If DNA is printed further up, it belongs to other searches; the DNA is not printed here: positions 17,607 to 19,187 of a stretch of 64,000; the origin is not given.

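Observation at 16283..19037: Compact putative RiPP locus: Cys/Asp-rich precursor-like peptide, HExxH protein and radical-SAM/SPASM maturase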

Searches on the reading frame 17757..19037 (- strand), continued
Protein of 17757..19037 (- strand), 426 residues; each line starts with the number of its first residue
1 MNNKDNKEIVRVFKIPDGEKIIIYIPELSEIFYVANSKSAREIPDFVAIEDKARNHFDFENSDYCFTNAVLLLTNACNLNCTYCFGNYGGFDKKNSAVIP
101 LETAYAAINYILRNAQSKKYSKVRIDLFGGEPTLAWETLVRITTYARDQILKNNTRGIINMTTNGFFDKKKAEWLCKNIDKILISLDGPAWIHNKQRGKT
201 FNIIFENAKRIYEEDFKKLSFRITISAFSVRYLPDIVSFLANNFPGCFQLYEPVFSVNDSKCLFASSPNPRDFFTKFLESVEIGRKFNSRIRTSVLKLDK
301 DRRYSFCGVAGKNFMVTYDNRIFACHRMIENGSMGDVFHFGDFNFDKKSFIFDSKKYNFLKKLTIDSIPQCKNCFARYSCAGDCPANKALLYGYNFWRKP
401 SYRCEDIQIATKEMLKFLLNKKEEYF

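Call 25: search_solved_structures(query=A1, max_evalue=0.001, show_alignments=1)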
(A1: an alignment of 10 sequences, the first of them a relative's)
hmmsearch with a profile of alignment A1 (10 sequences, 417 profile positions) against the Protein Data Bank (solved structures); distinct sequences matched with E-value up to 0.001: 14.
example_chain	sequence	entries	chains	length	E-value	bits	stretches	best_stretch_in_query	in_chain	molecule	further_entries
5wgg_A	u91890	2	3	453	8.8e-34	120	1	54-379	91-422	Radical SAM domain protein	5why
4k37_A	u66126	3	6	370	6.6e-21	77.6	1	69-402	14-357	Anaerobic sulfatase-maturating enzyme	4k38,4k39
4k36_A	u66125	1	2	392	8.4e-21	77.3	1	69-402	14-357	Anaerobic sulfatase-maturating enzyme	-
8vpo_A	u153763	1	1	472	3.7e-17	65.2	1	48-233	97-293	Radical SAM core domain-containing protein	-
9gm3_A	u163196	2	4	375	6.8e-12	47.9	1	66-188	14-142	ChlB radical SAM domain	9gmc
6efn_A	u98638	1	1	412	4e-07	32.2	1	55-228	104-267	Sporulation killing factor maturation protein SkfB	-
9dfn_A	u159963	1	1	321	6e-06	28.3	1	61-202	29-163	Radical SAM core domain-containing protein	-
2fb2_A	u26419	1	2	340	2.2e-05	26.5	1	60-181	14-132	Molybdenum cofactor biosynthesis protein A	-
9dfu_A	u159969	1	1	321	2.7e-05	26.2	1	61-202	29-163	Radical SAM core domain-containing protein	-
1tv7_A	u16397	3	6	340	2.7e-05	26.1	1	60-181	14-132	Molybdenum cofactor biosynthesis protein A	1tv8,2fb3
6b4c_A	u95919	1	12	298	2.8e-05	26.1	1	65-251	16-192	Viperin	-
7n7i_A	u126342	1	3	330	2.8e-05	26.1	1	62-251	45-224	Viperin-like enzyme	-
9dgw_A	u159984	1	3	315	2.9e-05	26.1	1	63-251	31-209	Radical SAM core domain-containing protein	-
9dfw_A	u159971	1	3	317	5e-05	25.3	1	63-197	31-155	Radical SAM core domain-containing protein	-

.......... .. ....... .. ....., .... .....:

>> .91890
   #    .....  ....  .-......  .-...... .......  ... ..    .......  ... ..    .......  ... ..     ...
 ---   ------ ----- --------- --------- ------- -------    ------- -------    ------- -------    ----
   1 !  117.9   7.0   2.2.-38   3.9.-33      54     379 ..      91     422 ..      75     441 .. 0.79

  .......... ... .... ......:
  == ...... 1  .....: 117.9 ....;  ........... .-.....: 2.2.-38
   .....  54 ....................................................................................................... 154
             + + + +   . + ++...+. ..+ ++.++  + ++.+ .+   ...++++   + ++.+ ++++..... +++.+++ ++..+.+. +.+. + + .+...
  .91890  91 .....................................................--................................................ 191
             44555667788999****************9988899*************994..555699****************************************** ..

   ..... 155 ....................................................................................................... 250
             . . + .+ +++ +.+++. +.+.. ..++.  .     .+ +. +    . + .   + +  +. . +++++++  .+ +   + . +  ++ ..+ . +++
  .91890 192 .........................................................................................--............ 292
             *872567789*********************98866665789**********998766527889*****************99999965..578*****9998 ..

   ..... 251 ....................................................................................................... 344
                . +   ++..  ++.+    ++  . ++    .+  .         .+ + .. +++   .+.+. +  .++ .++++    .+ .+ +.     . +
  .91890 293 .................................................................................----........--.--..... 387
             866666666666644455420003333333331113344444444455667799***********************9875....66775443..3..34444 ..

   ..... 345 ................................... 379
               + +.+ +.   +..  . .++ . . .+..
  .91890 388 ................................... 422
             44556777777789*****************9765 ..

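Call 42: predict_structure(alignment_id=A1)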
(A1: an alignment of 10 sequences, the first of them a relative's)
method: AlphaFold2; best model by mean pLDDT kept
length: 426 residues; sequences in the alignment: 10
mean_pLDDT: 84.0   pTM: 0.85
mean pLDDT of the five models: 84.0, 83.1, 81.2, 81.2, 81.1
residues with pLDDT >= 90: 206; 70-90: 152; 50-70: 41; < 50: 27
segments of 3 or more residues with pLDDT < 50: 1-4, 54-61, 89-92, 308-310, 423-426
pLDDT, mean of each block of 10 residues (from residue 1): 60 92 89 90 89 48 79 86 52 72 97 84 88 94 98 94 94 97 96 89 97 96 93 97 95 69 78 91 89 78 50 82 85 86 95 90 78 81 74 85 86 89 48
secondary structure, 60 per line:
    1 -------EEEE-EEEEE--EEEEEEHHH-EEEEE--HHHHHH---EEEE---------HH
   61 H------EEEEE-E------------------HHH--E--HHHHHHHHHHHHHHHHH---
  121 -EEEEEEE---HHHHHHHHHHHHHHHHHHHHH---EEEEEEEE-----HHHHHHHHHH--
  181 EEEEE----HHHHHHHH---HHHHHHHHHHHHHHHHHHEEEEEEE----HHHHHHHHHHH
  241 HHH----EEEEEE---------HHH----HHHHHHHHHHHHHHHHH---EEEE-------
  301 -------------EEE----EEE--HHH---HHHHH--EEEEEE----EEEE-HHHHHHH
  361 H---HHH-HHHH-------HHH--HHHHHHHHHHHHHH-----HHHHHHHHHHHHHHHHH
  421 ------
elements in order: E8-11 E13-17 E20-25 E30-34 H37-42 E46-49 E68-72 H101-117 E122-128 H132-152 E156-163 H169-178 E181-185 H190-197 H201-218 E219-225 H230-243 E248-253 H270-286 E290-293 E314-316 E321-323 H332-336 E339-344 E349-352 H354-361 H369-372 H385-398 H404-420

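Call 45: fold_search(model_id=the predicted structure, library=pdb)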
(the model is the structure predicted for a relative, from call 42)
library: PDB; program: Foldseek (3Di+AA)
matches with E <= 10: 1397; with E <= 0.001: 55
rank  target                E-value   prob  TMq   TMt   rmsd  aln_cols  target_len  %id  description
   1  5why_A                1.8e-19  1.00  0.70  0.72   7.5       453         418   18  Structural Insights into Thioether Bond Formation in the Biosynthesis of Sactipeptides (released 2017-07-26)
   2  5why_B                2.9e-19  1.00  0.68  0.69   8.8       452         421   18  Structural Insights into Thioether Bond Formation in the Biosynthesis of Sactipeptides (released 2017-07-26)
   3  5wgg_A                4.6e-19  1.00  0.73  0.71   5.2       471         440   17  Structural Insights into Thioether Bond Formation in the Biosynthesis of Sactipeptides (released 2017-07-26)
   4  4k37_A                2.2e-14  1.00  0.63  0.73   4.6       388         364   20  Native anSMEcpe with bound AdoMet (released 2013-05-08)
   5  4k38_A                3.4e-14  1.00  0.63  0.71   4.8       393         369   20  Native anSMEcpe with bound AdoMet and Kp18Cys peptide (released 2013-05-08)
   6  4k37_B                5.1e-14  1.00  0.63  0.72   4.6       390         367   20  Native anSMEcpe with bound AdoMet (released 2013-05-08)
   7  4k36_A                6.1e-14  1.00  0.63  0.69   4.7       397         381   19  His6 tagged anSMEcpe with bound AdoMet (released 2013-05-08)
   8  4k36_B                8.6e-14  1.00  0.62  0.72   4.6       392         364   19  His6 tagged anSMEcpe with bound AdoMet (released 2013-05-08)
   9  4k38_B                1.4e-13  1.00  0.63  0.72   4.6       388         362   20  Native anSMEcpe with bound AdoMet and Kp18Cys peptide (released 2013-05-08)
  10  4k39_A                1.5e-13  1.00  0.62  0.72   4.6       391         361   20  Native anSMEcpe with bound AdoMet and Cp18Cys peptide (released 2013-05-08)
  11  4k39_B                1.7e-13  1.00  0.62  0.73   4.5       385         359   20  Native anSMEcpe with bound AdoMet and Cp18Cys peptide (released 2013-05-08)
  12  8vpo                  5.7e-13  1.00  0.68  0.65   5.8       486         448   16  X-Ray Crystal Structure of TigE from Paramaledivibacter caminithermalis (released 2024-02-07)
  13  9gmc_A                3.4e-12  1.00  0.61  0.69   5.1       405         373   14  Crystal structure of the complex formed between the radical SAM protein ChlB and the R3A mutant of ChlA (released 2025-06-25)
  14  9gm3_A                8.9e-12  1.00  0.61  0.68   5.4       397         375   13  Crystal structure of the complex formed between the radical SAM protein ChlB and the leader region of its precursor su (released 2025-06-25)
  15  9gmc_C                2.1e-11  1.00  0.60  0.68   5.3       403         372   14  Crystal structure of the complex formed between the radical SAM protein ChlB and the R3A mutant of ChlA (released 2025-06-25)
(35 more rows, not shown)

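Call 55: find_encoding_contigs(protein=P0006, flank=4000, max_places=1)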
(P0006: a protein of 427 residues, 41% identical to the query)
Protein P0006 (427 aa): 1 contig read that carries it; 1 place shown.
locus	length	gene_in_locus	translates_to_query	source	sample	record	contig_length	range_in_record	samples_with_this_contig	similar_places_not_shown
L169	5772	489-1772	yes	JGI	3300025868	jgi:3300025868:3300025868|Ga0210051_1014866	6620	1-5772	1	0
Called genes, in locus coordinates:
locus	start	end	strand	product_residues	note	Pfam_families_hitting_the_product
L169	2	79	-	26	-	?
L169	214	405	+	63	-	-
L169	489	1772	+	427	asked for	PF04055:Radical_SAM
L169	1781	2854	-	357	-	-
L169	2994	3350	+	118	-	-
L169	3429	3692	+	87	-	-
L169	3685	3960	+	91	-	-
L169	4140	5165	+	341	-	PF02540:NAD_synthase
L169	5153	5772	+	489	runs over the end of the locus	?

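Call 56: find_encoding_contigs(protein=P0010, flank=4000, max_places=1)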
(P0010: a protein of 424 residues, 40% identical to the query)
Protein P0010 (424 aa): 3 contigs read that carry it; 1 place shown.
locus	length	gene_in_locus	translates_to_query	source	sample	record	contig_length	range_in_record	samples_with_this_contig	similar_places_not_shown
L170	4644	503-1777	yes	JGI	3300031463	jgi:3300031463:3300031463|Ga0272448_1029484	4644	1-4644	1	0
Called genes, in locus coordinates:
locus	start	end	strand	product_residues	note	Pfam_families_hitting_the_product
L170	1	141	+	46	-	?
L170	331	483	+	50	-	-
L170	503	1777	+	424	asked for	PF13353:Fer4_12 (weak), PF04055:Radical_SAM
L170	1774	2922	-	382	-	-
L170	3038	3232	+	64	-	PF18893:DUF5652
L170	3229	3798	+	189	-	PF02245:Pur_DNA_glyco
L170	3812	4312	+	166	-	PF10646:Germane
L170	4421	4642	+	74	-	?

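Call 57: find_encoding_contigs(protein=P0007, flank=4000, max_places=1)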
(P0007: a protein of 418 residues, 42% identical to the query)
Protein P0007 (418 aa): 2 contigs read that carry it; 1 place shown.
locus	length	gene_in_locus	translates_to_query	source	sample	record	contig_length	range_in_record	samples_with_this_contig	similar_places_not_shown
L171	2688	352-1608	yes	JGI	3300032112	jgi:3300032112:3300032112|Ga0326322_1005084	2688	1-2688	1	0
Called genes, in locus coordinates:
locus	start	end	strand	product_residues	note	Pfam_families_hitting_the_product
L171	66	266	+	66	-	-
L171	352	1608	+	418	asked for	PF04055:Radical_SAM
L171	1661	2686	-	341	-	?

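Call 58: find_encoding_contigs(protein=P0004, flank=4000, max_places=1)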
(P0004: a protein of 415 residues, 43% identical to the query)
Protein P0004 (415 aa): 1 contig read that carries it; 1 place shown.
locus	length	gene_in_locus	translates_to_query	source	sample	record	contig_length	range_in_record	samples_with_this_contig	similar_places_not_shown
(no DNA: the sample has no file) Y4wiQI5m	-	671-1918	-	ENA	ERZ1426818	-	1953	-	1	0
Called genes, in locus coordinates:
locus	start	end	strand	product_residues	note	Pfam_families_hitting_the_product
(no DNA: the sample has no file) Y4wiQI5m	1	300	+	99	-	?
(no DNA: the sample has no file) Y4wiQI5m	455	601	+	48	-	-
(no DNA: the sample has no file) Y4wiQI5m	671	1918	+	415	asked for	PF04055:Radical_SAM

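Call 66: search_protein_families(library=ncbifam, alignment_id=A1, max_evalue=1e-10)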
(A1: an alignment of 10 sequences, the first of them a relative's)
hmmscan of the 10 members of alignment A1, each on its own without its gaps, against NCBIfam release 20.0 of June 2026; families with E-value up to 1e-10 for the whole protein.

A. member 1, P0001 (426 aa): 23 families
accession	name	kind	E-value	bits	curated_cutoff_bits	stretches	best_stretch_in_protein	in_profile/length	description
NF047865.1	rSAM_PapB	equivalog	2.2e-40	138.9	340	1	70-389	6-321/330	PapB family radical SAM/SPASM ranthipeptide maturase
TIGR04064.1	rSAM_nif11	equivalog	5.1e-33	114.5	518.7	1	58-197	69-205/459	nif11-like peptide radical SAM maturase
TIGR03974.1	rSAM_six_Cys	equivalog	1.4e-31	109.8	425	1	70-388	100-420/451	thioether cross-link-forming SCIFF peptide maturase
NF040492.1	not_ScfB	exception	4e-29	101.8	855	1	60-388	89-419/450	ScfB-related radical SAM/SPASM orphan maturase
TIGR03978.1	rSAM_paired_1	equivalog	1.4e-24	86.7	370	1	70-236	86-253/466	His-Xaa-Ser system radical SAM maturase HxsB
TIGR04068.1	rSAM_ocin_clost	equivalog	1.7e-23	83.3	500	1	64-223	81-247/462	Cys-rich peptide radical SAM maturase CcpM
TIGR03906.1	quino_hemo_SAM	equivalog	6.3e-23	81.1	453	1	62-395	89-425/467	quinohemoprotein amine dehydrogenase maturation protein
NF038107.1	rSAM_NF038107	equivalog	7e-20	71.2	600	1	54-386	75-402/444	Cys-every-fifth radical SAM/SPASM peptide maturase CefB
TIGR04148.1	GG_samocin_CFB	equivalog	8.9e-20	71.2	300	1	69-214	19-173/411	radical SAM peptide maturase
TIGR04280.1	geopep_mat_rSAM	hypoth_equivalog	3.1e-18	66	400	1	49-213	66-232/428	geopeptide radical SAM maturase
NF038170.1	lachnocin_rSAM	equivalog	7.8e-18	64.6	550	1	68-218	77-230/440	lachnocin radical SAM maturase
NF035951.1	rSAM_RumMC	equivalog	1e-17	64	720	1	45-198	94-241/510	RumMC family radical SAM sactipeptide maturase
TIGR04084.1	rSAM_AF0577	subfamily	2.8e-15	56.1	225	1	72-384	2-285/347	TIGR04084 family radical SAM/SPASM domain-containing protein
TIGR03942.1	sulfatase_rSAM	equivalog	2.1e-14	53.4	349.45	1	75-414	9-353/363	anaerobic sulfatase maturase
NF050038.1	rSAM_RiPP_GggB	equivalog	4.7e-14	52.2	650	1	56-221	31-193/398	streptosactin maturase GggB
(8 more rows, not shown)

B. families by the number of members that match (of 10 scanned): 38 families (the first 25 are shown)
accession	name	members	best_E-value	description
NF047865.1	rSAM_PapB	10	1.8e-43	PapB family radical SAM/SPASM ranthipeptide maturase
TIGR04064.1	rSAM_nif11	10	1.5e-34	nif11-like peptide radical SAM maturase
TIGR03974.1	rSAM_six_Cys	10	1e-31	thioether cross-link-forming SCIFF peptide maturase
TIGR03906.1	quino_hemo_SAM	10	1.7e-30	quinohemoprotein amine dehydrogenase maturation protein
NF040492.1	not_ScfB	10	4e-29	ScfB-related radical SAM/SPASM orphan maturase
TIGR04068.1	rSAM_ocin_clost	10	3.7e-27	Cys-rich peptide radical SAM maturase CcpM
TIGR03978.1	rSAM_paired_1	10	5.4e-25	His-Xaa-Ser system radical SAM maturase HxsB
NF038170.1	lachnocin_rSAM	10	9.7e-25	lachnocin radical SAM maturase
TIGR04148.1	GG_samocin_CFB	10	8.9e-20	radical SAM peptide maturase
TIGR04280.1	geopep_mat_rSAM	10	1.2e-19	geopeptide radical SAM maturase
TIGR03942.1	sulfatase_rSAM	10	1.3e-18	anaerobic sulfatase maturase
NF038107.1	rSAM_NF038107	9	3.6e-25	Cys-every-fifth radical SAM/SPASM peptide maturase CefB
NF041298.1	rSAM_mat_DynA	9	5.8e-20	dynobactin maturation radical SAM/SPASM protein DynA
NF035951.1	rSAM_RumMC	9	6.7e-18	RumMC family radical SAM sactipeptide maturase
NF038283.1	viperin_w_prok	9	2.4e-15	viperin family antiviral radical SAM protein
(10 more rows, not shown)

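Call 83: find_encoding_contigs(protein=P0011, flank=4000, max_places=1)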
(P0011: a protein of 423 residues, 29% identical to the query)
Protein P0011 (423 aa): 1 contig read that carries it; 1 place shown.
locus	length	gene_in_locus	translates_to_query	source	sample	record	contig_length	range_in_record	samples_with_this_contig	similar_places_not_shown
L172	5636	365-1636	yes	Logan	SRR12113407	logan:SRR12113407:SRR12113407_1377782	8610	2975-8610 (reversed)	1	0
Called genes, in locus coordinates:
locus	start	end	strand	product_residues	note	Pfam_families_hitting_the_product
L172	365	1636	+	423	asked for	PF04055:Radical_SAM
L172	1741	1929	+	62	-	-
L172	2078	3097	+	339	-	-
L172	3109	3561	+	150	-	-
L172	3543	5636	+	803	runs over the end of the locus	PF05362:Lon_C (weak), PF05729:NACHT (weak)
